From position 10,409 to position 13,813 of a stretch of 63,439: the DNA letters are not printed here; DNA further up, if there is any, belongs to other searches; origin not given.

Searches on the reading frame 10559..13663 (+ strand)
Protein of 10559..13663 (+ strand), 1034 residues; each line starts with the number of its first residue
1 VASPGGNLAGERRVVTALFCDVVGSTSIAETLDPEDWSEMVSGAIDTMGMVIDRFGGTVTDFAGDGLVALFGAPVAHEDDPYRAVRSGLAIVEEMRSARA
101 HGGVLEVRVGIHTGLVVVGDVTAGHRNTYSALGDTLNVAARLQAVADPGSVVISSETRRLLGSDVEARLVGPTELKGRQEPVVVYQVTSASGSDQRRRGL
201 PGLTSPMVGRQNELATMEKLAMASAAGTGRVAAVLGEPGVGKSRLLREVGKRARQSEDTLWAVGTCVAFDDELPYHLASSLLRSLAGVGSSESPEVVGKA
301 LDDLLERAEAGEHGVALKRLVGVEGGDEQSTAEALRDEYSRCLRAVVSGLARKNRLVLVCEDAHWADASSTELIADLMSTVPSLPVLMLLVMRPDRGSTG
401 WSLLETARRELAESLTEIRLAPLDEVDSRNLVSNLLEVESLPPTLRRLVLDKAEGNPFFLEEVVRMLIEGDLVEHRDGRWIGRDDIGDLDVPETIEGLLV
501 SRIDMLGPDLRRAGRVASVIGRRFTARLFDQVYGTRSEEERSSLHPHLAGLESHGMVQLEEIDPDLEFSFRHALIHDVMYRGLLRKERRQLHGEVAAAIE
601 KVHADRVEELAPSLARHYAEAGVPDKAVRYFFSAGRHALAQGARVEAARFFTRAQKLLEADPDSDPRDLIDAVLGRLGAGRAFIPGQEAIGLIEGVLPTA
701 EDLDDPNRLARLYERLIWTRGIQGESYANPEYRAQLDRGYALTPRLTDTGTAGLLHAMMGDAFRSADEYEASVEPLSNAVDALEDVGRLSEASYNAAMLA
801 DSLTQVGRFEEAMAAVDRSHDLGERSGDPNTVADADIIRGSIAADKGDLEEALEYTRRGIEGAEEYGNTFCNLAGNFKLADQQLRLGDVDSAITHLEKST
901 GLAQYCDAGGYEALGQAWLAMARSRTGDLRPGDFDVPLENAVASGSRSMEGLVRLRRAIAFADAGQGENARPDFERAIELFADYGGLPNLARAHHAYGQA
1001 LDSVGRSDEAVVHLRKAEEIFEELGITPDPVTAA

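Call 71: search_protein_families(library=pfam, proteins=[window:10559-13663:+], max_evalue=0.001)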
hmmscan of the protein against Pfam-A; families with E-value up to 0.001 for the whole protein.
window:10559-13663:+ (1034 aa): 11 families
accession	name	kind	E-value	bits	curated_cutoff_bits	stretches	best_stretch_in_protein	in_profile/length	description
PF00211.25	Guanylate_cyc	-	7.5e-23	81.5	21.9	1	14-187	8-181/183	Adenylate and Guanylate cyclase catalytic domain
PF13191.12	AAA_16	-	1.2e-22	81.6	32.6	1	207-388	2-166/167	AAA ATPase domain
PF13424.12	TPR_12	-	4.2e-15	56.1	30.1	1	956-1023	8-77/77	Tetratricopeptide repeat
PF07719.23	TPR_2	-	1.3e-10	41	27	0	991-1022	1-32/34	Tetratricopeptide repeat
PF13181.12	TPR_8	-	6.4e-10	38.8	25.7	0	991-1020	1-30/34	Tetratricopeptide repeat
PF00515.34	TPR_1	-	5e-09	36.1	27.8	0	955-981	5-31/34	Tetratricopeptide repeat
PF17874.7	TPR_MalT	-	7.8e-09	35.7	45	1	750-904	37-192/336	MalT-like TPR region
PF13401.12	AAA_22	-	3.6e-06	27.7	27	1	228-379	4-109/130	AAA domain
PF13428.12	TPR_14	-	7e-06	26.7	23.5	0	992-1021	2-31/44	Tetratricopeptide repeat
PF14938.12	SNAP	-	0.00024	21.1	25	0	767-853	88-175/282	Soluble NSF attachment protein, SNAP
PF12968.13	DUF3856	-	0.00047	20.6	27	0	973-1023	84-132/143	Domain of Unknown Function (DUF3856)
